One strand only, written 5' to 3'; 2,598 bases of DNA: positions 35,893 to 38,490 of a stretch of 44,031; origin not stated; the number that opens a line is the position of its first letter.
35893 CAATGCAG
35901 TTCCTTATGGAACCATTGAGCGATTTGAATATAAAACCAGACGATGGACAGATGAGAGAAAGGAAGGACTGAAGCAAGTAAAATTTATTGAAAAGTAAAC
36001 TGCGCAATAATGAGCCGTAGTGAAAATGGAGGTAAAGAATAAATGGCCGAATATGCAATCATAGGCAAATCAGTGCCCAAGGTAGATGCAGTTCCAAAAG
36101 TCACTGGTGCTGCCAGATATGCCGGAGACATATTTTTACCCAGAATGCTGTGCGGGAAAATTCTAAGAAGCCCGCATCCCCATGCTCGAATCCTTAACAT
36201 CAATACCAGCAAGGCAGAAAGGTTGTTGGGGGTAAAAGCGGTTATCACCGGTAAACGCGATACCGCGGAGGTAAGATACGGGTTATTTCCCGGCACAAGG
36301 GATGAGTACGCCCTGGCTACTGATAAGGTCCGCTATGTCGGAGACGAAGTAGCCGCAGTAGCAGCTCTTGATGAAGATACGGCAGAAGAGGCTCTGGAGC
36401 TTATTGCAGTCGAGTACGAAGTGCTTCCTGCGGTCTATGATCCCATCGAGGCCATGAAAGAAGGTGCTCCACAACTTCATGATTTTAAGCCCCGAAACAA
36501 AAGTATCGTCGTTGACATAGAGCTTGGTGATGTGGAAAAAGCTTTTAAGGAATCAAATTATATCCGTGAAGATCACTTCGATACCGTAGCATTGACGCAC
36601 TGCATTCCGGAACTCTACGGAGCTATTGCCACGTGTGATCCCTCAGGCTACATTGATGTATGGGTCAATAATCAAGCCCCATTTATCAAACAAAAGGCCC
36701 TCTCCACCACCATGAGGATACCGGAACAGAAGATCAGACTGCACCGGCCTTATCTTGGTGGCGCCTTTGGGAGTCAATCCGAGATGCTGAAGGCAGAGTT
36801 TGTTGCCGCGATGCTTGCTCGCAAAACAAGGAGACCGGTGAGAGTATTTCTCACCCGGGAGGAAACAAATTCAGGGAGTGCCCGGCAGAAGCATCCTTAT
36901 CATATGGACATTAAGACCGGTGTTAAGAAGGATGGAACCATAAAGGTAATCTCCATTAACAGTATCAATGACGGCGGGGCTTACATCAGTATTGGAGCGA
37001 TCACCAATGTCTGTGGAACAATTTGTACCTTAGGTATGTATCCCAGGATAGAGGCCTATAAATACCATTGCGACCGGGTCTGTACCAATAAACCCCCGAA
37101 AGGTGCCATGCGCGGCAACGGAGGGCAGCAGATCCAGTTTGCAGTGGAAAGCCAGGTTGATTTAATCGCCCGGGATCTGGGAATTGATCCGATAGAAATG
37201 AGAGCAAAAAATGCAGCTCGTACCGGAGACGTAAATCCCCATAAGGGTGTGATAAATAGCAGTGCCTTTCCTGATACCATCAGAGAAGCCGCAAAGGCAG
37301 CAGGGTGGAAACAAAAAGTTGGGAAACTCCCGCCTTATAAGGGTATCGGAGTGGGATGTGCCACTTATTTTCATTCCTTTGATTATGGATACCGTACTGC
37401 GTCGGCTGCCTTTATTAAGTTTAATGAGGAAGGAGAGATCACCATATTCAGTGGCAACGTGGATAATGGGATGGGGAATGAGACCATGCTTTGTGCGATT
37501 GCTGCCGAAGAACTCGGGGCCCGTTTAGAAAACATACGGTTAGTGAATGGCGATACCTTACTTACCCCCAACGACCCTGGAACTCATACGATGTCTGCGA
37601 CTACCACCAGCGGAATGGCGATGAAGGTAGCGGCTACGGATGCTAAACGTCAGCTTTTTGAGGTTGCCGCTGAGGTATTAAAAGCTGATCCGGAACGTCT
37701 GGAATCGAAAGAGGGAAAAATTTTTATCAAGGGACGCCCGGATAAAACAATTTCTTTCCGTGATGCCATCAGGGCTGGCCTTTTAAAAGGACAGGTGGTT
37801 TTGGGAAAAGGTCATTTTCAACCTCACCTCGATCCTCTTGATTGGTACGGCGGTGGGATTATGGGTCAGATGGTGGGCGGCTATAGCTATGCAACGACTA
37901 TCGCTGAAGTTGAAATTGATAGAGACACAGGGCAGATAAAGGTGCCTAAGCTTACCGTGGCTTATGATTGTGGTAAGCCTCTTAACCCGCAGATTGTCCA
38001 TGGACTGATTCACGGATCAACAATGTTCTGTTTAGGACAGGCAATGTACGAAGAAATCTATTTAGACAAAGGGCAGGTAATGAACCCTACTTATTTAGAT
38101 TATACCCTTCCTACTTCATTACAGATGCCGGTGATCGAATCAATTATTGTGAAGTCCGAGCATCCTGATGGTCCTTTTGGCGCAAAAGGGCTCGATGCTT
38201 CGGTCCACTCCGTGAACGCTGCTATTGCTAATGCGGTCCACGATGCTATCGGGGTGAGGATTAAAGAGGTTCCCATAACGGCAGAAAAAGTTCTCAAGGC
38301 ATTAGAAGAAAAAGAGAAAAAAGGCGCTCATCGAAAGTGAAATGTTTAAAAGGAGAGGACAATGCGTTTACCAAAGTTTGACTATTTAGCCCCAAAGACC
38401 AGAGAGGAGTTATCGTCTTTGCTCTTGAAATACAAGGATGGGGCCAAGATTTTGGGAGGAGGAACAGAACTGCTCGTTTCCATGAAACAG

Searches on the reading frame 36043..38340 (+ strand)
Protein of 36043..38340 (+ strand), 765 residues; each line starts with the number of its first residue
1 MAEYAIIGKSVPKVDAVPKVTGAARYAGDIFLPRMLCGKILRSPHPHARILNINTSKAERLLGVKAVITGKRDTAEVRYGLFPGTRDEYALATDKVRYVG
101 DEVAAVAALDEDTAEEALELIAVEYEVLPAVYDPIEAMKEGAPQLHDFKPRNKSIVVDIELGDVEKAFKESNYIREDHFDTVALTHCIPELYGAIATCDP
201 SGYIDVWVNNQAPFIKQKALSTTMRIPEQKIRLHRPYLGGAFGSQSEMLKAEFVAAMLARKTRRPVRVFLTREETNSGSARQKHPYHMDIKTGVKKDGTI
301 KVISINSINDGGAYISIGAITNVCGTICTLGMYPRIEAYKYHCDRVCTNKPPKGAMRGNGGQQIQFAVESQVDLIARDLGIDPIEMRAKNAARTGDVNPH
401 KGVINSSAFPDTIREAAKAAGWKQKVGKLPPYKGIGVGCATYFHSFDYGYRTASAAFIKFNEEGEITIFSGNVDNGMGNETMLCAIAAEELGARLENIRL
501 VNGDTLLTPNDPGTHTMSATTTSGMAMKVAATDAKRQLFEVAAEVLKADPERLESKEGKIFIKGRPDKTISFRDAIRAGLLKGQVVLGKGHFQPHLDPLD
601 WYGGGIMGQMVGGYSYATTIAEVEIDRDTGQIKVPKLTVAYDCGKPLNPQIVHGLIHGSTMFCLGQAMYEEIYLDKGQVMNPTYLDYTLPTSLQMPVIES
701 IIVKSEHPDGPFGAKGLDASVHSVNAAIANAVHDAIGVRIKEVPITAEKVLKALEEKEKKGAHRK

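Call 3: search_protein_families(library=pfam, proteins=[window:36043-38340:+], max_evalue=0.01)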
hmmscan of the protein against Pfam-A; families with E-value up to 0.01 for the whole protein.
window:36043-38340:+ (765 aa): 3 families
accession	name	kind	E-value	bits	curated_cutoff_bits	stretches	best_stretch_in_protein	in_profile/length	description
PF02738.23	MoCoBD_1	-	1.1e-65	221.6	27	1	150-391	6-244/244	Molybdopterin cofactor-binding domain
PF20256.3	MoCoBD_2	-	1e-63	215.9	27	1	414-696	3-283/283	Molybdopterin cofactor-binding domain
PF01315.27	Ald_Xan_dh_C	-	2.5e-28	99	31.3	1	21-129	1-110/110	Aldehyde oxidase and xanthine dehydrogenase, a/b hammerhead domain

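Call 4: search_protein_families(library=ncbifam, proteins=[window:36043-38340:+], max_evalue=0.001)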
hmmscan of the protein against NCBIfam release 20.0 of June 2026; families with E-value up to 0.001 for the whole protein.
window:36043-38340:+ (765 aa): 13 families
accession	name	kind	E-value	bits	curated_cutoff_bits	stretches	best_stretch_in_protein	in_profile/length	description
TIGR03194.1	4hydrxCoA_A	equivalog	7.5e-208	692.5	994.55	1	11-754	1-746/746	4-hydroxybenzoyl-CoA reductase subunit alpha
NF007426.0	PRK09970.1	equivalog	1.2e-148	496.5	916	1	3-756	2-757/761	xanthine dehydrogenase molybdenum-binding subunit XdhA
NF043082.1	XdhA_XDHase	equivalog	7.5e-146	487.3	780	1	7-757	1-755/758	xanthine dehydrogenase subunit XdhA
TIGR03196.1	pucD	equivalog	8.7e-120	401.3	783.65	1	6-750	2-754/763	xanthine dehydrogenase subunit D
NF041018.1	glyceraldDH_alpha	equivalog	2e-111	373.7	790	1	7-751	3-741/741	glyceraldehyde dehydrogenase subunit alpha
NF040766.1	CODH_aero_grp5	exception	3.9e-97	326.3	950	2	6-573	4-588/785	aerobic carbon-monoxide dehydrogenase large subunit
TIGR03311.1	Se_dep_XDH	equivalog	8e-91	305.4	830.45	2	6-541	161-681/848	selenium-dependent xanthine dehydrogenase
TIGR02416.1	CO_dehy_Mo_lg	equivalog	4.1e-83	279.9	991.15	1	20-752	6-769/770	aerobic carbon-monoxide dehydrogenase large subunit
TIGR03313.1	Se_sel_red_Mo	hypoth_equivalog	5.5e-83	279.2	1101.9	2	153-755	353-950/951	molybdopterin-dependent oxidoreductase Mo/Fe-S-binding subunit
NF045668.1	pterin_aldehy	equivalog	1.7e-79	268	1100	2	4-532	172-712/905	molybdopterin-dependent aldehyde oxidoreductase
NF041671.1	peri_hyde_PaoC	equivalog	2.2e-77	261.1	1180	1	4-756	15-733/735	aldehyde oxidoreductase molybdenum-binding subunit PaoC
TIGR02965.1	xanthine_xdhB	equivalog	1.1e-66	225.5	849.5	1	9-755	3-755/758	xanthine dehydrogenase molybdopterin binding subunit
TIGR02969.1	mam_aldehyde_ox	subfamily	1.3e-43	148.8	1912.3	1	7-749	576-1292/1330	aldehyde oxidase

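Call 48: search_solved_structures(query=window:36043-38340:+, max_evalue=1e-40, show_alignments=1)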
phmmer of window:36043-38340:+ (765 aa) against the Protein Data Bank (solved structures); distinct sequences matched with E-value up to 1e-40: 20.
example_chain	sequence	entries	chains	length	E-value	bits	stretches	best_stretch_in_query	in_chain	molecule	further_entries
1rm6_A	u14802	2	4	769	1.8e-146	492.7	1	3-759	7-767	4-hydroxybenzoyl-CoA reductase alpha subunit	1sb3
7dqx_A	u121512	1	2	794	4.6e-82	279.8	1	6-753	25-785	6-hydroxypseudooxynicotine dehydrogenase complex subunit gamma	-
8uem_A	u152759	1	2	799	2.6e-75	257.5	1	20-756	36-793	Carbon monoxide dehydrogenase (Large chain), CoxL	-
1t3q_B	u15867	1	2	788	3.1e-75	257.2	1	7-757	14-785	quinoline 2-oxidoreductase large subunit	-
3hrd_A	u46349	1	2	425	3.5e-67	230.6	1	3-417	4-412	Nicotinate dehydrogenase large molybdopterin subunit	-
1zxi_B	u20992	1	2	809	5.2e-67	230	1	13-736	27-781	Carbon monoxide dehydrogenase large chain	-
1n5w_B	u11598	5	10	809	5.5e-67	229.9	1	13-736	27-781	Carbon monoxide dehydrogenase large chain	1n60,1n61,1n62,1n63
1ffu_B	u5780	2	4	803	2.2e-63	218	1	17-756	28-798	CUTL, MOLYBDOPROTEIN OF CARBON MONOXIDE DEHYDROGENASE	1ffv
4zoh_A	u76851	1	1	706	9.9e-60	206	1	7-750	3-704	Putative oxidoreductase molybdopterin-binding subunit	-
1sij_A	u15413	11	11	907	5.9e-55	190.2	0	5-532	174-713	Aldehyde oxidoreductase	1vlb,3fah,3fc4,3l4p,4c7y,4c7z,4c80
3hrd_B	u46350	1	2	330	1.6e-53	185.4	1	433-759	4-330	Nicotinate dehydrogenase medium molybdopterin subunit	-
5g5h_C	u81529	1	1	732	1e-50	176.2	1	5-754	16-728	Aldehyde oxidoreductase molybdenum-binding subunit PaoC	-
5g5g_C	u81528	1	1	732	5.1e-50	173.9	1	5-754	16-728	PUTATIVE XANTHINE DEHYDROGENASE YAGS FAD-BINDING SUBUNIT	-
5y6q_C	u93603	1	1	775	4.7e-47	164.1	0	12-544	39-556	Aldehyde oxidase large subunit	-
1dgj_A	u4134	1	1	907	2.9e-46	161.4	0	5-531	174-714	ALDEHYDE OXIDOREDUCTASE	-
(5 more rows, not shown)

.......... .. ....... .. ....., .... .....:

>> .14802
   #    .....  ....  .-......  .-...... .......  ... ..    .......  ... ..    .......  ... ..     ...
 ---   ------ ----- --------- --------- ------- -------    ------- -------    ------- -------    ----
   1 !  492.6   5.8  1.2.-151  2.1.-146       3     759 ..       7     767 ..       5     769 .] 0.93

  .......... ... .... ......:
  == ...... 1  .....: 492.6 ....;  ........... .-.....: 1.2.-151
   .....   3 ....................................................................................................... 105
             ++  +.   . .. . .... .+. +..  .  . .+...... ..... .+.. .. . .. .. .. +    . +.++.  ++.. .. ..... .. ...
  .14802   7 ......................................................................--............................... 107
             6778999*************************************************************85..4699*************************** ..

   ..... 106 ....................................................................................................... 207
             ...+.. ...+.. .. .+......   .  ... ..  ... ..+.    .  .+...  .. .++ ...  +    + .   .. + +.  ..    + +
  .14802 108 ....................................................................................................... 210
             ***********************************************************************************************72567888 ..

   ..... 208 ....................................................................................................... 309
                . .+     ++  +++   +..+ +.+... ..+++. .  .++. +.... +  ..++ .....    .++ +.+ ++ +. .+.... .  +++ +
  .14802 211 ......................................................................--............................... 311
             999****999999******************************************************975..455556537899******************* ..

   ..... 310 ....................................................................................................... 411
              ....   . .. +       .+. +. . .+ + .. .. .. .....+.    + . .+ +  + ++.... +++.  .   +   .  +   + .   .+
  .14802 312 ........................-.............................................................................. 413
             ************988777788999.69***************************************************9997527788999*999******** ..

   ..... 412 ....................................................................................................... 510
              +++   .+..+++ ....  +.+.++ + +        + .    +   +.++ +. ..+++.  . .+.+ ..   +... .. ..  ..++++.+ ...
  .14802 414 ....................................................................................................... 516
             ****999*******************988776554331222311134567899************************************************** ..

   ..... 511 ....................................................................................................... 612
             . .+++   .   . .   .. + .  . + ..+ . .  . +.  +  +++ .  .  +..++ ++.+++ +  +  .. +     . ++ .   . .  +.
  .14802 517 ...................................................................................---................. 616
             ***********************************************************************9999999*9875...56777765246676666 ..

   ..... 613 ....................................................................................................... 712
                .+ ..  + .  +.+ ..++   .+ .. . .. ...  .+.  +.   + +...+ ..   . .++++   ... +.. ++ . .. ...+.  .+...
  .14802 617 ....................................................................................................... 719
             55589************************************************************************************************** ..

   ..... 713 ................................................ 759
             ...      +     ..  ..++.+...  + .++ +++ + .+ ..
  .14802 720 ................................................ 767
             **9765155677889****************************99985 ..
